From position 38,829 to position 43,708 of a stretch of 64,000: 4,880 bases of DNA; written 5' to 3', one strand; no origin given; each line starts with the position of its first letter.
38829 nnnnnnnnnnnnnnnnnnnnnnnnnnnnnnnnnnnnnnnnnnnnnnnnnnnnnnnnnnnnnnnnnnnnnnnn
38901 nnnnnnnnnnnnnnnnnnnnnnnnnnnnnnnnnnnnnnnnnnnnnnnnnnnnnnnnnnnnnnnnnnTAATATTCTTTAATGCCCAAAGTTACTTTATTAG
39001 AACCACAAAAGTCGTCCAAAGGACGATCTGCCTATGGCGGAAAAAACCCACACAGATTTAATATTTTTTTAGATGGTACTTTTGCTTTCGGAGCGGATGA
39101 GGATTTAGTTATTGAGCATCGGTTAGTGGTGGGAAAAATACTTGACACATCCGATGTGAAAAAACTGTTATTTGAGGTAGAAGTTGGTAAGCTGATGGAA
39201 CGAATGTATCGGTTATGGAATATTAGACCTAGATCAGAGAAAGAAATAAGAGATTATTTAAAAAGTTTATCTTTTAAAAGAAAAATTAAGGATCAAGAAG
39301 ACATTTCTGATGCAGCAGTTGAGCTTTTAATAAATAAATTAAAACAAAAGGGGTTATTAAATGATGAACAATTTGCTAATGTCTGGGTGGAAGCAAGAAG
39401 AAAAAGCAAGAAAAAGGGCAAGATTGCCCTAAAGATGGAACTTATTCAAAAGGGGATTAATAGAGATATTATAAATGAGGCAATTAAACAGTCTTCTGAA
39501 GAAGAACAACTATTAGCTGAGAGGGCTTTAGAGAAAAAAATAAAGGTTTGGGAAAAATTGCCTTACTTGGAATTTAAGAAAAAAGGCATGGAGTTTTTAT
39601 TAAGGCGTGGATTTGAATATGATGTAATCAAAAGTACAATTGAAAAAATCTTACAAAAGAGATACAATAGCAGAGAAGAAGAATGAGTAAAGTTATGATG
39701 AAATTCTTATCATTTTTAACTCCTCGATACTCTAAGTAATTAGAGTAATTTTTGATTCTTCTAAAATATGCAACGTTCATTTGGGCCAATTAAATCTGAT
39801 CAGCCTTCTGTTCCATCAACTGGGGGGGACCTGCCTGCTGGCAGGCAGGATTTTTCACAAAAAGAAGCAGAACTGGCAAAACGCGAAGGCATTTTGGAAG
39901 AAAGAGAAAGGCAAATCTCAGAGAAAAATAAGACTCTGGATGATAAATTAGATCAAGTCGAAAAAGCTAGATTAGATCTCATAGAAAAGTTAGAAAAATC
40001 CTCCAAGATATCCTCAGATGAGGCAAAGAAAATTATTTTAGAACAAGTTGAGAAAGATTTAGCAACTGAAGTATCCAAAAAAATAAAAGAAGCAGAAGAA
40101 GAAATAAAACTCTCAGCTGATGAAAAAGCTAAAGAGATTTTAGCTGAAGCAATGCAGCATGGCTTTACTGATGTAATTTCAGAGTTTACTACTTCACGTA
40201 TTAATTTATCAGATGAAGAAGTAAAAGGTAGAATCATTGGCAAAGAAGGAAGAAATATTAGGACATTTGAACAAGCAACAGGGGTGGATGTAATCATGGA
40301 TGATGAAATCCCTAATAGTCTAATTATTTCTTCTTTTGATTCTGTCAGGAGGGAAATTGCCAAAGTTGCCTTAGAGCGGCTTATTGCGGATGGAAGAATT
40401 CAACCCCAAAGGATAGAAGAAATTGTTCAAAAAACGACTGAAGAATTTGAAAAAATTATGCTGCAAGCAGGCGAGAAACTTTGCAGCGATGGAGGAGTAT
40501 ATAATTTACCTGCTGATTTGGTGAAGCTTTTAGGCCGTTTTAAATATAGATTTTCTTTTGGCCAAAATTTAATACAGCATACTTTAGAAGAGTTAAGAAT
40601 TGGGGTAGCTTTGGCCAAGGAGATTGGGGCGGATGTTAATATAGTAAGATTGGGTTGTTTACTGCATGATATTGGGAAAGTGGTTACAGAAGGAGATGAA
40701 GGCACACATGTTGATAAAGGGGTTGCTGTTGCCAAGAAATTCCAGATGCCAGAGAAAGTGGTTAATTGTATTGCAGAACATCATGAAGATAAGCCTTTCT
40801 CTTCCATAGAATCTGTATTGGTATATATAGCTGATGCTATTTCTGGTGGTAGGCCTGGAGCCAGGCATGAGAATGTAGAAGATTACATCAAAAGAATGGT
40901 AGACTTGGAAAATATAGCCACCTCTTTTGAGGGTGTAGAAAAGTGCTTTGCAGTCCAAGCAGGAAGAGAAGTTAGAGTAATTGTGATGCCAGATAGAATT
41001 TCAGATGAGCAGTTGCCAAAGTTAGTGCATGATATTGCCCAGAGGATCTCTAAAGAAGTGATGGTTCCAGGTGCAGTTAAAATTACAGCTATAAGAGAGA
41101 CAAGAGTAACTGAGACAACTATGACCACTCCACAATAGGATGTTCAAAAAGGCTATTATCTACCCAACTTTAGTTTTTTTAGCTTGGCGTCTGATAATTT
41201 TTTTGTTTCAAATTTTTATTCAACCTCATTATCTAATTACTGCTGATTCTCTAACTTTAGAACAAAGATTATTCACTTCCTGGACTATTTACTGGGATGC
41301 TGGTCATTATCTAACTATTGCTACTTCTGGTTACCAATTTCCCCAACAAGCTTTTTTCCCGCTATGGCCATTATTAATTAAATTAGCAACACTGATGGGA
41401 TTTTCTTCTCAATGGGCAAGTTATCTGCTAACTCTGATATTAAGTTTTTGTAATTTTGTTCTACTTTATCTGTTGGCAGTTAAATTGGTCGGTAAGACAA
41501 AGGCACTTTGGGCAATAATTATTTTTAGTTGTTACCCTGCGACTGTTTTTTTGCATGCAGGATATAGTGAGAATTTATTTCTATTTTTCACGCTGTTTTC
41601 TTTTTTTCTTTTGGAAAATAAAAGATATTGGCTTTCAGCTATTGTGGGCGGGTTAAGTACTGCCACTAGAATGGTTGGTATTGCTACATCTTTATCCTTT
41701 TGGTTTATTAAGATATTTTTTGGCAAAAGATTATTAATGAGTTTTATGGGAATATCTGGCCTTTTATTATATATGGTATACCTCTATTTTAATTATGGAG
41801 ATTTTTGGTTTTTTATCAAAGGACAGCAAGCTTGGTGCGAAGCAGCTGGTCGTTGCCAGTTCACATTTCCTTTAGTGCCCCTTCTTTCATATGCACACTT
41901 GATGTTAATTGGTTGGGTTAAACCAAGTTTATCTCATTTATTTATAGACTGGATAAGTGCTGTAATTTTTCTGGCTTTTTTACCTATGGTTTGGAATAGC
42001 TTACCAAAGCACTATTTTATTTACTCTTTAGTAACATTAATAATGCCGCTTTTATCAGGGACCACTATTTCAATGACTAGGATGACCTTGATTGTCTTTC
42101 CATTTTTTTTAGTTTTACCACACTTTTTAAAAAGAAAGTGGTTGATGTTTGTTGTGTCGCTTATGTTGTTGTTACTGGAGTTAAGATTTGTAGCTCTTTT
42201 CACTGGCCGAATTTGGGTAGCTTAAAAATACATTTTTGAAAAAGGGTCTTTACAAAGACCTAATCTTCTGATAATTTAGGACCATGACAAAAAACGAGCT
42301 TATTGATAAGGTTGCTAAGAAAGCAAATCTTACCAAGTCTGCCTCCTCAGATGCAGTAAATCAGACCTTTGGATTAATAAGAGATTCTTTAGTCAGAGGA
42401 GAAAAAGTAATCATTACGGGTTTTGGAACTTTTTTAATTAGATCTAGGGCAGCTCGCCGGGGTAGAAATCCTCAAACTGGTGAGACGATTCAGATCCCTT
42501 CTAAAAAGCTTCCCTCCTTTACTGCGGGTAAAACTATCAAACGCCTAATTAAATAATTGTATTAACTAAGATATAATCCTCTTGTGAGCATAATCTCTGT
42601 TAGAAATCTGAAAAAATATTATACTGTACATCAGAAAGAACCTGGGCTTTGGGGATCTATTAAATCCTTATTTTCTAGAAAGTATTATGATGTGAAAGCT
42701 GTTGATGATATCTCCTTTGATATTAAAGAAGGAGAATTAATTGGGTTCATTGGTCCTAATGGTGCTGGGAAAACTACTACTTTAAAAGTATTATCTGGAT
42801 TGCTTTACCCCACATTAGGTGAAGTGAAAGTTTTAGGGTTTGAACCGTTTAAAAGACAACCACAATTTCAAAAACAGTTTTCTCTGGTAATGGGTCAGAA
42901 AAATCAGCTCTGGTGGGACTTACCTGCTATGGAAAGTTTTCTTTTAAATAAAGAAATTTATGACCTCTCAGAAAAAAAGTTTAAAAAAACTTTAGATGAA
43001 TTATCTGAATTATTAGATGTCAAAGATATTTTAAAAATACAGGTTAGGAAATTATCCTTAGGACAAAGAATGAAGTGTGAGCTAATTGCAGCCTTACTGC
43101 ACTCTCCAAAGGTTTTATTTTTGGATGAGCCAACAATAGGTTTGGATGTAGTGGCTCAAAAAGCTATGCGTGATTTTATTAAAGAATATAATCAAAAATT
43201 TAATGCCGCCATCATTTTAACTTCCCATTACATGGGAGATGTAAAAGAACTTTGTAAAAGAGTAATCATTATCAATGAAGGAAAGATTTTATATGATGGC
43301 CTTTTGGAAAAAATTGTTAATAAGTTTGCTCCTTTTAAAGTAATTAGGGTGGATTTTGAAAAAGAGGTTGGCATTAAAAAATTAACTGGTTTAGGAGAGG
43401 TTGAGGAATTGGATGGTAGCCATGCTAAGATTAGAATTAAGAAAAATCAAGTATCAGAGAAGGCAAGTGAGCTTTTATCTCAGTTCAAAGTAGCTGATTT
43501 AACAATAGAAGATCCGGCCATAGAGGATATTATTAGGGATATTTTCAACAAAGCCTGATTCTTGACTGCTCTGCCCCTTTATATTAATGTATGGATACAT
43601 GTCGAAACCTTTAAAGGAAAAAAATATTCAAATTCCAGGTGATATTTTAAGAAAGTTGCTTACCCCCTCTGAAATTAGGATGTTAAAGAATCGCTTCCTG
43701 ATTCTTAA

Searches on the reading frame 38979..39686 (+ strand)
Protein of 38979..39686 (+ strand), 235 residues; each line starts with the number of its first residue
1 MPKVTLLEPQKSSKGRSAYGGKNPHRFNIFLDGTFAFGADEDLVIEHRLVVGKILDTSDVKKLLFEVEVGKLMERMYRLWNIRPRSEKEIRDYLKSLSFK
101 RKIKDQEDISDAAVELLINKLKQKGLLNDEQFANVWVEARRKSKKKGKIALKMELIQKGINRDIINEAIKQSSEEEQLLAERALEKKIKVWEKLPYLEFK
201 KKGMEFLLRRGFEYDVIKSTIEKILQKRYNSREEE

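Call 75: search_protein_families(library=pfam, proteins=[window:38979-39686:+])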
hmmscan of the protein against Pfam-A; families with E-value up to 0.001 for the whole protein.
window:38979-39686:+ (235 aa): 3 families
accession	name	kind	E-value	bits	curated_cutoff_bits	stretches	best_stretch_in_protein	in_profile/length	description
PF02631.22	RecX_HTH2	-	1.9e-13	50.8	26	1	128-168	1-41/42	RecX, second three-helix domain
PF21981.2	RecX_HTH3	-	5.9e-08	33.2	26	1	174-219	1-46/48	RecX, third three-helix domain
PF21982.2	RecX_HTH1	-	9.7e-08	32.3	26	0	82-96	11-25/40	RecX, first three-helix domain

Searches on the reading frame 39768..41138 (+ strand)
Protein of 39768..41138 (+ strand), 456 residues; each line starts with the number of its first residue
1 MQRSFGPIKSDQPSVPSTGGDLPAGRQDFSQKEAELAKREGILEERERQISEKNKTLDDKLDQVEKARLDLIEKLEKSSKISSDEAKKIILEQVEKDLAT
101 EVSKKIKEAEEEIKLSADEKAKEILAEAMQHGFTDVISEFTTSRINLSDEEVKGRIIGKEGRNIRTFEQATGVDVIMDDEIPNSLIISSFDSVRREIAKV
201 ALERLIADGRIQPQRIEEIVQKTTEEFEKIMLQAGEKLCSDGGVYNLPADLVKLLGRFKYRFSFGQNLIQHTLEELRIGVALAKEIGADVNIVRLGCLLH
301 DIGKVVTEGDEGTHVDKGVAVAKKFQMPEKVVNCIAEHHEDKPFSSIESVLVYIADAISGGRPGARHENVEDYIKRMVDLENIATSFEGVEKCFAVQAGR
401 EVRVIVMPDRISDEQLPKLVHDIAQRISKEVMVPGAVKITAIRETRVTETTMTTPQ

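Call 75: search_protein_families(library=pfam, proteins=[window:39768-41138:+])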
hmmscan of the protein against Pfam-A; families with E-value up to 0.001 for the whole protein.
window:39768-41138:+ (456 aa): 3 families
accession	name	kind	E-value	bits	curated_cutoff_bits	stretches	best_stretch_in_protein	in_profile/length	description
PF12072.13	RNase_Y_N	-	4.2e-18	65.9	32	1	30-131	95-196/201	RNase Y N-terminal region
PF01966.28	HD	-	3.5e-16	60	22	1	269-359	2-114/116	HD domain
PF00013.35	KH_1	-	2.3e-06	27.7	21.5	1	149-189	7-52/66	KH domain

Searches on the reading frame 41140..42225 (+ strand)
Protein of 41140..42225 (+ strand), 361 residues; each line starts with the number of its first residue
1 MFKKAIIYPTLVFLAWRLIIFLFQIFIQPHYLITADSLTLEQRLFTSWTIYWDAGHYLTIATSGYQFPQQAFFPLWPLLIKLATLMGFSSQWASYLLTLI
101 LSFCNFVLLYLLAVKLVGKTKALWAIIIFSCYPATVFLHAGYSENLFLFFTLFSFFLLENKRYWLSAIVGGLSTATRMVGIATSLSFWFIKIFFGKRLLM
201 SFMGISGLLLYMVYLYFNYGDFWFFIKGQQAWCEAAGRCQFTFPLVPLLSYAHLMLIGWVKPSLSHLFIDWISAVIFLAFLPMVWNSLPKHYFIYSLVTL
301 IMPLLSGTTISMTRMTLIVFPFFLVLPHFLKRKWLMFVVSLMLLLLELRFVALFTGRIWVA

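Call 75: search_protein_families(library=pfam, proteins=[window:41140-42225:+])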
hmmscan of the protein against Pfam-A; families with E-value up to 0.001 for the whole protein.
window:41140-42225:+ (361 aa): 1 family
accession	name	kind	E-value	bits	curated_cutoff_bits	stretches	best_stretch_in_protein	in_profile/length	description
PF04188.19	Mannosyl_trans2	-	5.9e-11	42.8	22.4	1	42-195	52-219/443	Mannosyltransferase (PIG-V)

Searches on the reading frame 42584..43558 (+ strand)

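Call 75: search_protein_families(library=pfam, proteins=[window:42584-43558:+])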
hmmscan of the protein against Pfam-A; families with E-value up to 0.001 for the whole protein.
window:42584-43558:+ (324 aa): 3 families
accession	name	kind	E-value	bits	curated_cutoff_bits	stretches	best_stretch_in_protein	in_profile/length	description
PF00005.33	ABC_tran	-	5e-27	95.6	25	1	41-184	2-136/137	ABC transporter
PF13304.12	AAA_21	-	2.6e-14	54.5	27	1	138-215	213-298/304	AAA domain, putative AbiEii toxin, Type IV TA system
PF13175.12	AAA_15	-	0.00052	20.2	32.1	0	40-73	14-46/374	AAA ATPase domain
